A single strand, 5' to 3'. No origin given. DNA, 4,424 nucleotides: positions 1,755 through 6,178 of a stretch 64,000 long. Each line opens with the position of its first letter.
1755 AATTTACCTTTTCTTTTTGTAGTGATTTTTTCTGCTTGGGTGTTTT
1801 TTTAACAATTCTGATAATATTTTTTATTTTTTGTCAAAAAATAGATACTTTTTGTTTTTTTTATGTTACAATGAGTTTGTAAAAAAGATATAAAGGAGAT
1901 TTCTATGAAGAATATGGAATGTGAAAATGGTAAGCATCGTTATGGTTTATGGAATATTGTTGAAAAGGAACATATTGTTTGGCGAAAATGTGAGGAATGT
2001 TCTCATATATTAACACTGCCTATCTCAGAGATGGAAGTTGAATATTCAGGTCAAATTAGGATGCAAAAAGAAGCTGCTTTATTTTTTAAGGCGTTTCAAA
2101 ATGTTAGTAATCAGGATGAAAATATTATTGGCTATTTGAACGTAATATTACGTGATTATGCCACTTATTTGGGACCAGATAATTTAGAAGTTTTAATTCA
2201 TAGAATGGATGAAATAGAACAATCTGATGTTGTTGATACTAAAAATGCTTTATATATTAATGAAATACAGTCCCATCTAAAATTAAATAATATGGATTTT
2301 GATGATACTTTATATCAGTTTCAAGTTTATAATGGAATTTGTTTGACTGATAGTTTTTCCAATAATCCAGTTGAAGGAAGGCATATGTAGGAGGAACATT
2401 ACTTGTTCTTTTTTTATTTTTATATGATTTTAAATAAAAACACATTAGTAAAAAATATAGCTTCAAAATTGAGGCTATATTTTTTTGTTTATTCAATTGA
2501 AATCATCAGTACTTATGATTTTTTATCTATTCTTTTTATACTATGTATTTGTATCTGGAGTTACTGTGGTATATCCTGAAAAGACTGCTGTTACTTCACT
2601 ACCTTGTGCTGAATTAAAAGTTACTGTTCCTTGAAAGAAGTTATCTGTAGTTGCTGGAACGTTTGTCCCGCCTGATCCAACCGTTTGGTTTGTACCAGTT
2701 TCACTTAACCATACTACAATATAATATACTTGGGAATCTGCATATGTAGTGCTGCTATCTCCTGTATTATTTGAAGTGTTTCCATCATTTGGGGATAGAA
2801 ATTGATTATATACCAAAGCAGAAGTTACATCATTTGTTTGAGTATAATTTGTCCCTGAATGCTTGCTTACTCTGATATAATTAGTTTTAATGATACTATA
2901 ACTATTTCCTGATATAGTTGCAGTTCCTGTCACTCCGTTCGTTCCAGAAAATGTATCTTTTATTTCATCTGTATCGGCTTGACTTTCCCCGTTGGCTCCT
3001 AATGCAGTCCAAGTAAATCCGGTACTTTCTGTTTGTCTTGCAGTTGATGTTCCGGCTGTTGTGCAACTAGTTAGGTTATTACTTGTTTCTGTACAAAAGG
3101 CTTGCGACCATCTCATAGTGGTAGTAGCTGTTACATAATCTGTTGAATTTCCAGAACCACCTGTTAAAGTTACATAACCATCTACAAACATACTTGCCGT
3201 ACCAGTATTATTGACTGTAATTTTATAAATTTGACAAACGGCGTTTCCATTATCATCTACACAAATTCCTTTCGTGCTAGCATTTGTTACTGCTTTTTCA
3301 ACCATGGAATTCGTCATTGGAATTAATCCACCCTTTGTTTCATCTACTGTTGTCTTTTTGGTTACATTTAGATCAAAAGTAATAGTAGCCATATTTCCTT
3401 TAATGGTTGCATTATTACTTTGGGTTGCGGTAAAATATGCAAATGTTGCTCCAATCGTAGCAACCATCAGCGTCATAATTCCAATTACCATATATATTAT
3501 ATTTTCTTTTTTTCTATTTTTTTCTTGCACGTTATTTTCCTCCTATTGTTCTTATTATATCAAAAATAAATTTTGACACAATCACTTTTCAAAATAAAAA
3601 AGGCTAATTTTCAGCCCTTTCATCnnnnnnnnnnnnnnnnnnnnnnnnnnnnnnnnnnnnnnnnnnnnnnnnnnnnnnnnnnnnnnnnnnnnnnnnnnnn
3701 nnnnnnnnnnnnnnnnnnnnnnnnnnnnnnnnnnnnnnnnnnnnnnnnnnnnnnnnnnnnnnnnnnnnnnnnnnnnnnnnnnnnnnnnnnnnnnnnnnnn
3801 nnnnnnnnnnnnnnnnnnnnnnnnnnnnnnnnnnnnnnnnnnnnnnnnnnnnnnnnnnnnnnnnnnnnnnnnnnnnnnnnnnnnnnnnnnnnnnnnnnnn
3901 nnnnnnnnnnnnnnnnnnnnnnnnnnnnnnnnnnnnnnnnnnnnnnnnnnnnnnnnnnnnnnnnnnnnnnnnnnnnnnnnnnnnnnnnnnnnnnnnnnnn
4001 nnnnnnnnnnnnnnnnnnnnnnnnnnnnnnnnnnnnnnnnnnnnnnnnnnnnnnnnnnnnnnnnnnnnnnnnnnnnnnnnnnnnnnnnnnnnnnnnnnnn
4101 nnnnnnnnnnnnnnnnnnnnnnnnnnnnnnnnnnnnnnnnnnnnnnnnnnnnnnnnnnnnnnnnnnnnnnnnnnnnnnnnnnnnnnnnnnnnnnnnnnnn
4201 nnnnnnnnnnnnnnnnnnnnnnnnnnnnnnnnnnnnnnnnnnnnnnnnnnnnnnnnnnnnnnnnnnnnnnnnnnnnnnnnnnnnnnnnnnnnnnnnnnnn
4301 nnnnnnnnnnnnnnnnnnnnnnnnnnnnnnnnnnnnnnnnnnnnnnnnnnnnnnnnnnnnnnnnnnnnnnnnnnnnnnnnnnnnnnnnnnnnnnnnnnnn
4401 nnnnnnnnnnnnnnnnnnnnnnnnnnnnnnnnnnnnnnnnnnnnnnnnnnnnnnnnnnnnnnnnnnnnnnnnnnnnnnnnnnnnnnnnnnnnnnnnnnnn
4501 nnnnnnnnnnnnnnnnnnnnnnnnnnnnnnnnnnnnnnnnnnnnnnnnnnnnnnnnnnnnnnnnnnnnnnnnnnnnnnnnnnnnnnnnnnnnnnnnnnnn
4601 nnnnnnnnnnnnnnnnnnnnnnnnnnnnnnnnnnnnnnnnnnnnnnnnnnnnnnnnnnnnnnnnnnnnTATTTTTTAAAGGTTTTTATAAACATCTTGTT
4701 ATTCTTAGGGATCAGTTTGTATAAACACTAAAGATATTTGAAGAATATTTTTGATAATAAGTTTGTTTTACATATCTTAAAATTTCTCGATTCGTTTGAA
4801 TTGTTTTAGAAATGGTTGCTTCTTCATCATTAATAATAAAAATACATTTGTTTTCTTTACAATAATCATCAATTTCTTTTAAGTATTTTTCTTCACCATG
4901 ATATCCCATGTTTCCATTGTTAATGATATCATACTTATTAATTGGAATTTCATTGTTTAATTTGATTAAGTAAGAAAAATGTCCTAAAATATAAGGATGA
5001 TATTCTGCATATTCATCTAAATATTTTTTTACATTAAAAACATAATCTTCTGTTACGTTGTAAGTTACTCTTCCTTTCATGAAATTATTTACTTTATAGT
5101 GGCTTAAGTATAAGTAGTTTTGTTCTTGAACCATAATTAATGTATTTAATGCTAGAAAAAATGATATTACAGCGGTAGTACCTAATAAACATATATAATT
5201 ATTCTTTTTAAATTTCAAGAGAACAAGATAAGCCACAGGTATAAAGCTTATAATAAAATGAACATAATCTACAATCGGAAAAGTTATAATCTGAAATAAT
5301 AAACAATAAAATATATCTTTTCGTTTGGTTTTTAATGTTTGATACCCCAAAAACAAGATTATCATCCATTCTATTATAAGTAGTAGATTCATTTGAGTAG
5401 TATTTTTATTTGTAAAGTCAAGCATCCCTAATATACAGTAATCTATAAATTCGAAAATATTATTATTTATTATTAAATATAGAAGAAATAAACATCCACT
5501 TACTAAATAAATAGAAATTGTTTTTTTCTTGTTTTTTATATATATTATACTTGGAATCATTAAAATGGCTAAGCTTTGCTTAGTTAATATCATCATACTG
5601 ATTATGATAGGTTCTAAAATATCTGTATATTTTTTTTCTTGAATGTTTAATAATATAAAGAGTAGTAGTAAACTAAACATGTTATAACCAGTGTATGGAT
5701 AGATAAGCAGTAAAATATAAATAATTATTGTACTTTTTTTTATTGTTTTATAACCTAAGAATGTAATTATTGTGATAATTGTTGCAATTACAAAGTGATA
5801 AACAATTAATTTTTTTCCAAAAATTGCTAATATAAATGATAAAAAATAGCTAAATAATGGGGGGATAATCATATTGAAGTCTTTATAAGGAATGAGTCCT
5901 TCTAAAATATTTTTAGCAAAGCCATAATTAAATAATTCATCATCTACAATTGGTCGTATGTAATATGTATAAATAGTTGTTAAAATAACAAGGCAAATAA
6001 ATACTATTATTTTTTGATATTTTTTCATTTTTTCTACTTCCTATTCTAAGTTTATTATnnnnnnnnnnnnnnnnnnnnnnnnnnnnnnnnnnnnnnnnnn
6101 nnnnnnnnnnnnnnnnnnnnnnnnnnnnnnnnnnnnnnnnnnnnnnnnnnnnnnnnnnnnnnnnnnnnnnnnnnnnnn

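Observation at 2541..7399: Tandem TasA/camelysin-like secreted proteins beside tandem GT-C glycosyltransferase paralogues: candidate glycosylated surface-fibre module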

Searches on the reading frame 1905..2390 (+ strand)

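Call 5: search_protein_families(library=pfam, proteins=[window:1905-2390:+], max_evalue=1)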
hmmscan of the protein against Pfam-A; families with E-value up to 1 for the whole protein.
window:1905-2390:+ (161 aa): 2 families
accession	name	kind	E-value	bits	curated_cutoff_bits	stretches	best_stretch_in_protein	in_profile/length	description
PF04670.18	Gtr1_RagA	-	0.034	14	22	1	71-137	91-156/232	Gtr1/RagA G protein conserved region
PF25190.1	Tad5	-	0.052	14.1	27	1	71-127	6-61/123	Type I Thoeris inhibitor Tad5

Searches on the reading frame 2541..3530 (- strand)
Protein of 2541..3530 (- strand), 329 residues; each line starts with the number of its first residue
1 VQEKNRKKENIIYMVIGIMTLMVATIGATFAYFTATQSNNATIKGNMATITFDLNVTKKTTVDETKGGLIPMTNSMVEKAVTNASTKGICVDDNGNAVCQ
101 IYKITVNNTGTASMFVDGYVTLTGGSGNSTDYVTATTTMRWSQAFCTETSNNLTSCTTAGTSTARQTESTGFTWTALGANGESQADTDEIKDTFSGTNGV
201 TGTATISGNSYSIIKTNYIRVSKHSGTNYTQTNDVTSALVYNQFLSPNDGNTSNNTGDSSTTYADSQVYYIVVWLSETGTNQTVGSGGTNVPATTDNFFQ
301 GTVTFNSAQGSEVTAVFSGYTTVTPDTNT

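Call 5: search_protein_families(library=pfam, proteins=[window:2541-3530:-], max_evalue=1)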
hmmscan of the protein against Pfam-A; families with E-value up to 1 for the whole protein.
window:2541-3530:- (329 aa): 1 family
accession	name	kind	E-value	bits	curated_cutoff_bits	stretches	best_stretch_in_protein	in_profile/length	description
PF16854.11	VPS53_C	-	0.16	13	24.7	1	79-132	25-80/89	Vacuolar protein sorting-associated protein 53 C-terminus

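Call 6: search_protein_families(library=ncbifam, proteins=[window:2541-3530:-], max_evalue=1)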
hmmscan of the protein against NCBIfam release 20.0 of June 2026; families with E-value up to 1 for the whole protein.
window:2541-3530:- (329 aa): 0 families

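Call 85: list_cluster_members(proteins=[window:2541-3530:-, window:3625-4617:-, window:4712-6028:-, window:6059-7399:-])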
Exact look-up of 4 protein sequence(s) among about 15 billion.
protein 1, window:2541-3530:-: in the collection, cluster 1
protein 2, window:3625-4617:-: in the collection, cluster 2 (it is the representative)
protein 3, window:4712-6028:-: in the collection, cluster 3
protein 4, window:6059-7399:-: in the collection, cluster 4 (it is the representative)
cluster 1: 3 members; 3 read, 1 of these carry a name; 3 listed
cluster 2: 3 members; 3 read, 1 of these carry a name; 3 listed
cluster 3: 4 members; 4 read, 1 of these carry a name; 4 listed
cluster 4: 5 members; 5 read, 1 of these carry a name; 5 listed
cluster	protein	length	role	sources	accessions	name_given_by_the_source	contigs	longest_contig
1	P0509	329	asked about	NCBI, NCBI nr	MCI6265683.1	MAG: hypothetical protein MR598_02415 [Erysipelotrichaceae bacterium] | hypothetical protein [Erysipelotrichaceae bacterium]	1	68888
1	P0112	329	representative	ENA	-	-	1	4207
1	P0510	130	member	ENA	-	-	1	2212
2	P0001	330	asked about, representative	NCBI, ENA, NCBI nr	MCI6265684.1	MAG: SipW-dependent-type signal peptide-containing protein [Erysipelotrichaceae bacterium] | SipW-dependent-type signal peptide-containing protein [Erysipelotrichaceae bacterium]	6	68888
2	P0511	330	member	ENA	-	-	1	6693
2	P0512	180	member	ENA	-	-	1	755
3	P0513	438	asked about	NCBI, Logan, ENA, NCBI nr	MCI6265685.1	MAG: hypothetical protein MR598_02425 [Erysipelotrichaceae bacterium] | hypothetical protein [Erysipelotrichaceae bacterium]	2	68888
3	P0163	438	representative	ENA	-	-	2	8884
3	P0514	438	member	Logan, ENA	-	-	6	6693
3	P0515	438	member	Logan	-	-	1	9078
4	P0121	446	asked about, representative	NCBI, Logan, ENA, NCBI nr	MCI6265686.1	MAG: hypothetical protein MR598_02430 [Erysipelotrichaceae bacterium] | hypothetical protein [Erysipelotrichaceae bacterium]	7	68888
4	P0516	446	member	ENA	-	-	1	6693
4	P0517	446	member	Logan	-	-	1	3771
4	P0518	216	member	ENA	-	-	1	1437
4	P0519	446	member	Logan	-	-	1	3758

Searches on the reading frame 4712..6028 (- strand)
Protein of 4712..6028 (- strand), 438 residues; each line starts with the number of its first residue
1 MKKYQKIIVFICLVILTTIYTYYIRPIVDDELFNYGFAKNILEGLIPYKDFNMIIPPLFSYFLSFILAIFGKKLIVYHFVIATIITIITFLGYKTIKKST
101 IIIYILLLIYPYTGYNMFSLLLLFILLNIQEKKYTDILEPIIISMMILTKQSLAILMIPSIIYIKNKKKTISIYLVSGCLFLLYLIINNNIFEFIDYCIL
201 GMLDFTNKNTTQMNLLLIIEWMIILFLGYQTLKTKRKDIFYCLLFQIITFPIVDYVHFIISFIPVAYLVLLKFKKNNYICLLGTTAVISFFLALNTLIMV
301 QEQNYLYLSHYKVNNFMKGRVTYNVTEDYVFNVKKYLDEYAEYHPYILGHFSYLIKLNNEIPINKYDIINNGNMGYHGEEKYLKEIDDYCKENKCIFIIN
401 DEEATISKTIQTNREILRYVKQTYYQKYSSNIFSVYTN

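Call 5: search_protein_families(library=pfam, proteins=[window:4712-6028:-], max_evalue=1)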
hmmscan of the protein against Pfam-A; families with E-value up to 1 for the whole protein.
window:4712-6028:- (438 aa): 1 family
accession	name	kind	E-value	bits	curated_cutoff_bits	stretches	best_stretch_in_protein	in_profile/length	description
PF19529.4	DUF6057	-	0.0027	17.1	29.8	2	208-317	119-225/569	Family of unknown function (DUF6057)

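Call 6: search_protein_families(library=ncbifam, proteins=[window:4712-6028:-], max_evalue=1)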
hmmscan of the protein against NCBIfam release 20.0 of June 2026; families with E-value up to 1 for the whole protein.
window:4712-6028:- (438 aa): 0 families
